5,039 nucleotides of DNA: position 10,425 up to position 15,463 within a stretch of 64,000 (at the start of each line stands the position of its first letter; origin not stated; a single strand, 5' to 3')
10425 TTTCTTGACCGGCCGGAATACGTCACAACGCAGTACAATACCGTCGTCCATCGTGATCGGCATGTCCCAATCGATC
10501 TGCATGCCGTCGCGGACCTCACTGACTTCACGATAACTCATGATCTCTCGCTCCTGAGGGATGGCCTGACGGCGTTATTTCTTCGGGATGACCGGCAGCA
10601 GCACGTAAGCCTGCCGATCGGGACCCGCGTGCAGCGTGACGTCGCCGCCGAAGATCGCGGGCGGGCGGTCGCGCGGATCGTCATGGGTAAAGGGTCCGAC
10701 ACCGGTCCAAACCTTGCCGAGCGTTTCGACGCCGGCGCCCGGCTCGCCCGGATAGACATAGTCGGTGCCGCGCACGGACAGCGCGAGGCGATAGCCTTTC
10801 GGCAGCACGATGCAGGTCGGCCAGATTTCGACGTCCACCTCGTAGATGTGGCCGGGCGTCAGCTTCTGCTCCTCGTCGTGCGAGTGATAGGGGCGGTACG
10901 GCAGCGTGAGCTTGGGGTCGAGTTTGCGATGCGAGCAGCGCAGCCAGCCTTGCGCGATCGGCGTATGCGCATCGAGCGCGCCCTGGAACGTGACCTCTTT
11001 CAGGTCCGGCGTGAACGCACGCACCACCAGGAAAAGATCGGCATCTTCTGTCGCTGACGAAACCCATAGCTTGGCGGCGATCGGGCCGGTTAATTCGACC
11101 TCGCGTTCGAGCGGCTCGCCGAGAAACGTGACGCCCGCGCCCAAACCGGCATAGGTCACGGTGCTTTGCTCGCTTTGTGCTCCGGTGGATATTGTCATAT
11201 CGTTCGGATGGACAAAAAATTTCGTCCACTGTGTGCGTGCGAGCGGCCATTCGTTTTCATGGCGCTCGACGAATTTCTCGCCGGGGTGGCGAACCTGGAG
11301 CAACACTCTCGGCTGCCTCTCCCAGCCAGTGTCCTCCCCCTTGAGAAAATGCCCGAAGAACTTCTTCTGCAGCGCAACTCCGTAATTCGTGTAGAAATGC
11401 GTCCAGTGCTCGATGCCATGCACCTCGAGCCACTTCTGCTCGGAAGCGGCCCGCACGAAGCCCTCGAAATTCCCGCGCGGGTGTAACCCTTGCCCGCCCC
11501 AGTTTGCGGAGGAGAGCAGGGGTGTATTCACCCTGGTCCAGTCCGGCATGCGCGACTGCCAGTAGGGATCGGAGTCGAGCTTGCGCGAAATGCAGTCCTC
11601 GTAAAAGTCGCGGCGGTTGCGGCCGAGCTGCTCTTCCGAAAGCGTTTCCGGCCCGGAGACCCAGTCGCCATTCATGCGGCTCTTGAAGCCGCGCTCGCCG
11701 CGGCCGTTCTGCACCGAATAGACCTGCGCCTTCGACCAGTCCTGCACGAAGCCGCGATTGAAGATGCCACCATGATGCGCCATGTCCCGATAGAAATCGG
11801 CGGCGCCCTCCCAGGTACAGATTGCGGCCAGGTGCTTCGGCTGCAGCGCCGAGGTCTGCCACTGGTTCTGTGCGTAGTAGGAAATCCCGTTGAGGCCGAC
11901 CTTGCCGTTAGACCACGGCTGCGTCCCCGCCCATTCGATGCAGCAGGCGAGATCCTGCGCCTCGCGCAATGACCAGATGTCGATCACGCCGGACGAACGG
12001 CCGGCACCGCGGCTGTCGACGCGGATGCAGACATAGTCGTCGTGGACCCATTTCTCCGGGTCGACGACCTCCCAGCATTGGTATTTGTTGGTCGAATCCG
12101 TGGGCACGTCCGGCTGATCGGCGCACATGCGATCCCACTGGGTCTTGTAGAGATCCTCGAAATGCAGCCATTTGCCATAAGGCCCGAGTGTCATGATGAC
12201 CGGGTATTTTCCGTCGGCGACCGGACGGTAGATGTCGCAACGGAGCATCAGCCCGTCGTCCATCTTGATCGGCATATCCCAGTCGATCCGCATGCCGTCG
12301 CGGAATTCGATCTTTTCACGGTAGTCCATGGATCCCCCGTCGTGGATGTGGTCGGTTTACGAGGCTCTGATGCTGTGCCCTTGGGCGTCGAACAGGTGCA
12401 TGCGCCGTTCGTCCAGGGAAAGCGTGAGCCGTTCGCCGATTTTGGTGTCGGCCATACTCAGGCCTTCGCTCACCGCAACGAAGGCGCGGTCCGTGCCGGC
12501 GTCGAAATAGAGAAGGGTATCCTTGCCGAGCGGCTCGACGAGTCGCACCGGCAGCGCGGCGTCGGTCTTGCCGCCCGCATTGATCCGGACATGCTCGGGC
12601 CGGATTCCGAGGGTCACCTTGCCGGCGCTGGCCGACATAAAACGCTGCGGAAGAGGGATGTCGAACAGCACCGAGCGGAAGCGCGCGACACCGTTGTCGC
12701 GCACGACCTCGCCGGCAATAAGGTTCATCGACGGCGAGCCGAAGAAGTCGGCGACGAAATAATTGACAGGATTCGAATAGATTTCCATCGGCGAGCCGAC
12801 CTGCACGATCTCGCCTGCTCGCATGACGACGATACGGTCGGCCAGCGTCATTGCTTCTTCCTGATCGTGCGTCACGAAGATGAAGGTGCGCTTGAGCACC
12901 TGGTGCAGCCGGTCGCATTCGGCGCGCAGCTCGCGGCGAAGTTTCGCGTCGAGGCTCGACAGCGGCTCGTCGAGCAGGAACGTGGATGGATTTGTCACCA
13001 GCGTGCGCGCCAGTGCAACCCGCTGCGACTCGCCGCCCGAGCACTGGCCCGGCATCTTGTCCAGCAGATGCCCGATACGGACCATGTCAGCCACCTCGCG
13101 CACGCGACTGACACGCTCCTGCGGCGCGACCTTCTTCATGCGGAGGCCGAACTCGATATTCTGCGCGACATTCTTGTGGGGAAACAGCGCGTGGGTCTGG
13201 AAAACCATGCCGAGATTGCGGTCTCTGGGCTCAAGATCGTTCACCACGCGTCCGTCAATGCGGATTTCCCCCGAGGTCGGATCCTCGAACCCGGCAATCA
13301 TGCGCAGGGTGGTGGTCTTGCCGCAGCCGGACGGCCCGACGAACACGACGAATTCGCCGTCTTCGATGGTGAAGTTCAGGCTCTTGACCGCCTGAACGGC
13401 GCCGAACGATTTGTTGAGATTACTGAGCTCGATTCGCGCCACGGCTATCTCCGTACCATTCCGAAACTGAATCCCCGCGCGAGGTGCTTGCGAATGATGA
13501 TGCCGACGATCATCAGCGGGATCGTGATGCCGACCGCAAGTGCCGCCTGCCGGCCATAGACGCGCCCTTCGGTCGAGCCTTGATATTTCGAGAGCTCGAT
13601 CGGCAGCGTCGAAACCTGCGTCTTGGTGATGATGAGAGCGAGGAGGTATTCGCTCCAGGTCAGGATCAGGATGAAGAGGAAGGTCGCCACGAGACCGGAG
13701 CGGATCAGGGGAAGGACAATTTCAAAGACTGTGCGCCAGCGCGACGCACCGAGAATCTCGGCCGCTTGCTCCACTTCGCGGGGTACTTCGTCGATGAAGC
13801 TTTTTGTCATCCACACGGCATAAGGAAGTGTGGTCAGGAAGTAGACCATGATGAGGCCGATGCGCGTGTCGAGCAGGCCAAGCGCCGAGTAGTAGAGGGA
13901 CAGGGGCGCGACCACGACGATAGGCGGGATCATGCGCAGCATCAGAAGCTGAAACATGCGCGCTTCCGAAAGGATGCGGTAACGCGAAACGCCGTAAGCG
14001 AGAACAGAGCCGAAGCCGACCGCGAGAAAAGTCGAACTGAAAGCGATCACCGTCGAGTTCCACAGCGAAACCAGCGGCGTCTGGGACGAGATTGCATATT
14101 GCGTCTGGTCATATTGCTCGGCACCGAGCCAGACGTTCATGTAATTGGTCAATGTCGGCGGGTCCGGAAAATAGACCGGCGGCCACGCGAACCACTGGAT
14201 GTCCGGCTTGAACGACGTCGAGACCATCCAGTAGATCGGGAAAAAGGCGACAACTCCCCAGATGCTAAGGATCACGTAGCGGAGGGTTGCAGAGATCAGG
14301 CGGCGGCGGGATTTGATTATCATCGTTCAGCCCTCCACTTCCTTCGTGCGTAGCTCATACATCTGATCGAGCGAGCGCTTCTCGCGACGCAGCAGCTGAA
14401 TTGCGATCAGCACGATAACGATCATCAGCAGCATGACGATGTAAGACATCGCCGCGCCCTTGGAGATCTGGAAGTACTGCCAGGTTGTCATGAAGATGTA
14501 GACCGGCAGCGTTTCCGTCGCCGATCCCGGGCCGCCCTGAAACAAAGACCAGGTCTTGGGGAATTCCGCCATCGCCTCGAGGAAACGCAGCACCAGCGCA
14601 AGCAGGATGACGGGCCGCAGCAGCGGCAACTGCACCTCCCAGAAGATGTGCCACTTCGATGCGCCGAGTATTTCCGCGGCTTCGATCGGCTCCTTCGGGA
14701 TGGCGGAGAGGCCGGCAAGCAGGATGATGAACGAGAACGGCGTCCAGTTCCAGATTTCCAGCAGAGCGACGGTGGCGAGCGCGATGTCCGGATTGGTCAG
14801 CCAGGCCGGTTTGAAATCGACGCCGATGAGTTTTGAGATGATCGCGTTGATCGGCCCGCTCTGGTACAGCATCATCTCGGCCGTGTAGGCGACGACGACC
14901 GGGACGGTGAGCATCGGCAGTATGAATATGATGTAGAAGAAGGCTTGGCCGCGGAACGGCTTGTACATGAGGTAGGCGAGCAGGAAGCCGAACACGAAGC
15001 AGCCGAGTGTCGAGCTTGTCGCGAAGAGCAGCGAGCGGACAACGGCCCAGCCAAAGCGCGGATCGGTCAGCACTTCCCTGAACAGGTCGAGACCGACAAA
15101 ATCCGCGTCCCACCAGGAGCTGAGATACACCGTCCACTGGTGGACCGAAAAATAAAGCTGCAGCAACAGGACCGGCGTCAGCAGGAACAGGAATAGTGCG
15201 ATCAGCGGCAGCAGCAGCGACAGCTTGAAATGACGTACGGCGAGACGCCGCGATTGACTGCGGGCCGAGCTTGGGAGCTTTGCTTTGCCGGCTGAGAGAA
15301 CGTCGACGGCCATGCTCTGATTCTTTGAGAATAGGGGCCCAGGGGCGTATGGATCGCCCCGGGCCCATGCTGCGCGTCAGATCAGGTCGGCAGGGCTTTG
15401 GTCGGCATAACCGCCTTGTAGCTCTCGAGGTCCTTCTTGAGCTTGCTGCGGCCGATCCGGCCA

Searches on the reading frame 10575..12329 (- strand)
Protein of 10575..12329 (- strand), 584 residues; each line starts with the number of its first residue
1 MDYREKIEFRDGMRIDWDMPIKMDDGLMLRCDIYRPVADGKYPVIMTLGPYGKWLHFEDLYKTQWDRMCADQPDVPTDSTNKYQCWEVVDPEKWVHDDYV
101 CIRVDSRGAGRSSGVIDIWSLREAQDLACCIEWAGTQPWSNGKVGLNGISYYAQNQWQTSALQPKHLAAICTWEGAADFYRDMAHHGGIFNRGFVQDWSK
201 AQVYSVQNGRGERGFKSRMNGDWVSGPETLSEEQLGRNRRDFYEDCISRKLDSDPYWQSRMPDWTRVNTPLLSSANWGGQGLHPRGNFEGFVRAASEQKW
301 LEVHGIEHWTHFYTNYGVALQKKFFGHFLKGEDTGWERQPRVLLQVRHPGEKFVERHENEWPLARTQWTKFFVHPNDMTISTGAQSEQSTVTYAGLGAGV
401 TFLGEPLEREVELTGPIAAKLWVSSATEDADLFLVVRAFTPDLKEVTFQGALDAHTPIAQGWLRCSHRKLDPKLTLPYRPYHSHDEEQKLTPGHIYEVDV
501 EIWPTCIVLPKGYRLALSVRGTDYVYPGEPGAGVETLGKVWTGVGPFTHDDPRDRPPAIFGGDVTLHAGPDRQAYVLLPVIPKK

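Call 7: search_protein_families(library=ncbifam, proteins=[window:10575-12329:-])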
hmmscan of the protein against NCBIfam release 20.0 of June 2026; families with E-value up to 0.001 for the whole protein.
window:10575-12329:- (584 aa): 3 families
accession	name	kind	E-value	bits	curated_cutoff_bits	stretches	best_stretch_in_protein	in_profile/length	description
TIGR00976.1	CocE_NonD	subfamily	3.3e-69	234.3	66.3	2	22-383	2-354/550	CocE/NonD family hydrolase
NF003780.0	PRK05371.1-1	subfamily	4.3e-13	48.6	642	2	297-533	339-566/594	Xaa-Pro dipeptidyl-peptidase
NF003782.0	PRK05371.1-3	subfamily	0.00013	20.4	711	0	95-185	199-302/648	Xaa-Pro dipeptidyl-peptidase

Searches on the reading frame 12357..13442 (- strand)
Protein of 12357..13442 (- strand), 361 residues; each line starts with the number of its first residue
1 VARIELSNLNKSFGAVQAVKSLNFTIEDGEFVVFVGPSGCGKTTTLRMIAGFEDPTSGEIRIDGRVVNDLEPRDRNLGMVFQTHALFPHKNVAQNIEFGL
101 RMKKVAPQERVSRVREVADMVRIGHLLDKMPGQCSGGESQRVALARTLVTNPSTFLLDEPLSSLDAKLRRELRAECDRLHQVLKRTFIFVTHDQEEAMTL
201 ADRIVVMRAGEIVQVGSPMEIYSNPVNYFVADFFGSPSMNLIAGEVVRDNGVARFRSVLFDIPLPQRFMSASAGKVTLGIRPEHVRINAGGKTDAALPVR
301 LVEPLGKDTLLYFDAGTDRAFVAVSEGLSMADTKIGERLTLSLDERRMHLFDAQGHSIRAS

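Call 7: search_protein_families(library=ncbifam, proteins=[window:12357-13442:-])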
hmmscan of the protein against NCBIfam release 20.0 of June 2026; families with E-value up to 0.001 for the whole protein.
window:12357-13442:- (361 aa): 188 families (the best 25 are shown)
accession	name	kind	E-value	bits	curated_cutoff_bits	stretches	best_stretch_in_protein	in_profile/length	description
NF008653.0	PRK11650.1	subfamily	8.2e-122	406.7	432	1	1-356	1-352/357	sn-glycerol-3-phosphate ABC transporter ATP-binding protein UgpC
NF008233.0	PRK11000.1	equivalog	4.2e-110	368.1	568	1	1-359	1-361/369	maltose/maltodextrin ABC transporter ATP-binding protein MalK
TIGR03265.1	PhnT2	equivalog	3.5e-98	329.1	457.7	1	3-351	4-352/353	putative 2-aminoethylphosphonate ABC transporter ATP-binding protein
NF006987.0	PRK09452.1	equivalog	4.2e-94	315.3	482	1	4-289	18-303/378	spermidine/putrescine ABC transporter ATP-binding protein PotA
NF040933.2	ABC_arch_GlcV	equivalog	5.7e-88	295.2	450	1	3-292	2-293/357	glucose ABC transporter ATP-binding protein GlcV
NF043075.1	MMSYN1_0197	equivalog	5.7e-88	295.1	550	1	4-292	3-285/341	spermidine/putrescine ABC transporter ATP-binding protein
TIGR01187.1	potA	subfamily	5.6e-83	278.7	355.6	1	35-289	2-256/325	polyamine ABC transporter ATP-binding protein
NF008513.0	PRK11432.1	equivalog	1.2e-82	277.6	496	1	4-307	7-305/351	ferric ABC transporter ATP-binding protein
TIGR00968.1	3a0106s01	subfamily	2.2e-82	276.1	342.75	1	4-236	1-233/237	sulfate ABC transporter ATP-binding protein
NF008105.0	PRK10851.1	equivalog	2.6e-80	269.8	502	1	4-304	3-299/362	sulfate/thiosulfate ABC transporter ATP-binding protein CysA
NF040840.2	tungstate_WtpC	equivalog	1.2e-79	268.2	440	1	4-289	2-280/347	tungstate ABC transporter ATP-binding protein WtpC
TIGR03258.1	PhnT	equivalog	2.2e-73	247.4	499.15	1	4-247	9-251/359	2-aminoethylphosphonate ABC transport system ATP-binding subunit PhnT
TIGR01186.1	proV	subfamily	3.3e-73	246.9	326.6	1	13-237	3-233/363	betaine/proline/choline family ABC transporter ATP-binding protein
NF008621.0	PRK11607.1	equivalog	1.4e-72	244.6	613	1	4-246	20-260/377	putrescine ABC transporter ATP-binding subunit PotG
TIGR02142.1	modC_ABC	equivalog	1.5e-55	188.9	285.05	1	21-225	15-223/353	molybdenum ABC transporter ATP-binding protein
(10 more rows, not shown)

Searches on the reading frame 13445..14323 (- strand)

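Call 7: search_protein_families(library=ncbifam, proteins=[window:13445-14323:-])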
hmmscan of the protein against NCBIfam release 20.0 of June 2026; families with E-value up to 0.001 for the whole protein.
window:13445-14323:- (292 aa): 25 families
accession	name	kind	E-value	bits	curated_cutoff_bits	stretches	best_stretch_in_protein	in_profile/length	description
NF040932.1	ABC_arch_GlcU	equivalog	3.8e-34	118.6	340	1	13-285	3-264/272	glucose ABC transporter permease GlcU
NF008231.0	PRK10998.1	equivalog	4e-22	79.1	261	1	14-291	15-295/296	maltose ABC transporter permease MalG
NF008210.0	PRK10973.1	equivalog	4e-17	62.8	297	1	14-285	11-276/281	sn-glycerol-3-phosphate ABC transporter permease UgpE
NF007047.0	PRK09500.1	equivalog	2.6e-13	50.2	326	1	79-244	52-218/257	spermidine/putrescine ABC transporter permease PotC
NF040839.1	tungstate_WtpB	equivalog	7.5e-11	42.1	340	1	69-232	28-203/251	tungstate ABC transporter permease WtpB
TIGR02139.1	permease_CysT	equivalog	1.3e-10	41.3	246.1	1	74-232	39-210/265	sulfate ABC transporter permease subunit CysT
TIGR01581.1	Mo_ABC_porter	hypoth_equivalog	2.9e-10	40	210.3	1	77-245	13-197/225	ABC transporter permease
NF011624.0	PRK15050.1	equivalog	9.4e-10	38.1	247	1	147-262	154-267/297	2-aminoethylphosphonate ABC transporter permease subunit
TIGR02141.1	modB_ABC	equivalog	4.2e-09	36.3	182.6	1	91-275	4-199/208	molybdate ABC transporter permease subunit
TIGR02138.1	phosphate_pstC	equivalog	5.3e-09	35.5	196.45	1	165-219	163-217/296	phosphate ABC transporter permease subunit PstC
TIGR03262.1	PhnU2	equivalog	9.2e-09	34.5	593.25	1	77-233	46-212/546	putative 2-aminoethylphosphonate ABC transporter permease subunit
TIGR00969.1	3a0106s02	subfamily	9.8e-09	35.1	240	1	77-245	53-239/272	sulfate ABC transporter permease subunit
NF008208.0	PRK10971.1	equivalog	7.9e-08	32.1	415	1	78-226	50-212/277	sulfate/thiosulfate ABC transporter permease CysT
NF006939.0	PRK09421.1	equivalog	2e-07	30.6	262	1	90-225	15-164/230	molybdate ABC transporter permease subunit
NF043074.1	MMSYN1_0196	equivalog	2.1e-07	30.5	350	1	77-283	57-264/277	spermidine/putrescine ABC transporter permease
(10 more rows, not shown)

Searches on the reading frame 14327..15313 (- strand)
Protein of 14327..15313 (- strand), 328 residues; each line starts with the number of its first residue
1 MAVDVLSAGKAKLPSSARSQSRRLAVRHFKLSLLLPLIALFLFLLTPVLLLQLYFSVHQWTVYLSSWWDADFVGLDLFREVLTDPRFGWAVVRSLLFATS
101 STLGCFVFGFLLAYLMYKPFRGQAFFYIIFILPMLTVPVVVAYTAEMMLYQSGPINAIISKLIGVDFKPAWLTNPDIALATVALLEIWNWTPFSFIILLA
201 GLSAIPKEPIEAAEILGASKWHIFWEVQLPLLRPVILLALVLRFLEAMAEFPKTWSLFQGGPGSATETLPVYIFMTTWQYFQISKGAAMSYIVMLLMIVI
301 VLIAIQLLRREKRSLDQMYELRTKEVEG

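Call 7: search_protein_families(library=ncbifam, proteins=[window:14327-15313:-])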
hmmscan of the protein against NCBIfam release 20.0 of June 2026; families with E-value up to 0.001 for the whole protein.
window:14327-15313:- (328 aa): 25 families
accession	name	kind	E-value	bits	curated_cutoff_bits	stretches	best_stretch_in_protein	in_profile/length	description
NF011624.0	PRK15050.1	equivalog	4.6e-26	91.6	247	1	41-302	25-279/297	2-aminoethylphosphonate ABC transporter permease subunit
NF007852.0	PRK10561.1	equivalog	6.9e-22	78.6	335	1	33-308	17-288/295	sn-glycerol-3-phosphate ABC transporter permease UgpA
TIGR02141.1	modB_ABC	equivalog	1.5e-20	73.7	182.6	1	94-310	3-207/208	molybdate ABC transporter permease subunit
NF040931.1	ABC_arch_GlcT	equivalog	1.8e-20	73.7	360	1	39-307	6-271/278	glucose ABC transporter permease GlcT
NF006939.0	PRK09421.1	equivalog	4.2e-18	65.6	262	1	90-310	11-222/230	molybdate ABC transporter permease subunit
TIGR01581.1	Mo_ABC_porter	hypoth_equivalog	4e-17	62.4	210.3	1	78-302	10-222/225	ABC transporter permease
TIGR03226.1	PhnU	equivalog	1.8e-16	60.5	283.45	1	37-310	45-302/311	2-aminoethylphosphonate ABC transporter permease subunit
TIGR00969.1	3a0106s02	subfamily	3.7e-16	59.4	240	1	24-308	11-269/272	sulfate ABC transporter permease subunit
NF008232.0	PRK10999.1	equivalog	1.8e-15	56.6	392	1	88-269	284-465/520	maltose ABC transporter permease MalF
NF007044.0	PRK09497.1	equivalog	1.8e-14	53.9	348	1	40-308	19-278/285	spermidine/putrescine ABC transporter permease PotB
TIGR02140.1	permease_CysW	equivalog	3.5e-14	52.9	329.1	1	67-310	25-257/261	sulfate ABC transporter permease subunit CysW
TIGR03262.1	PhnU2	equivalog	7.8e-13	47.9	593.25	1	43-316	6-265/546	putative 2-aminoethylphosphonate ABC transporter permease subunit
TIGR02139.1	permease_CysT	equivalog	1.2e-11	44.7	246.1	1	72-311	33-261/265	sulfate ABC transporter permease subunit CysT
NF008620.0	PRK11602.1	equivalog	1.3e-10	41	442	1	73-311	48-276/291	sulfate/thiosulfate ABC transporter permease CysW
NF007963.0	PRK10683.1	equivalog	4.1e-10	39.6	489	1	15-311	14-308/317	putrescine ABC transporter permease PotH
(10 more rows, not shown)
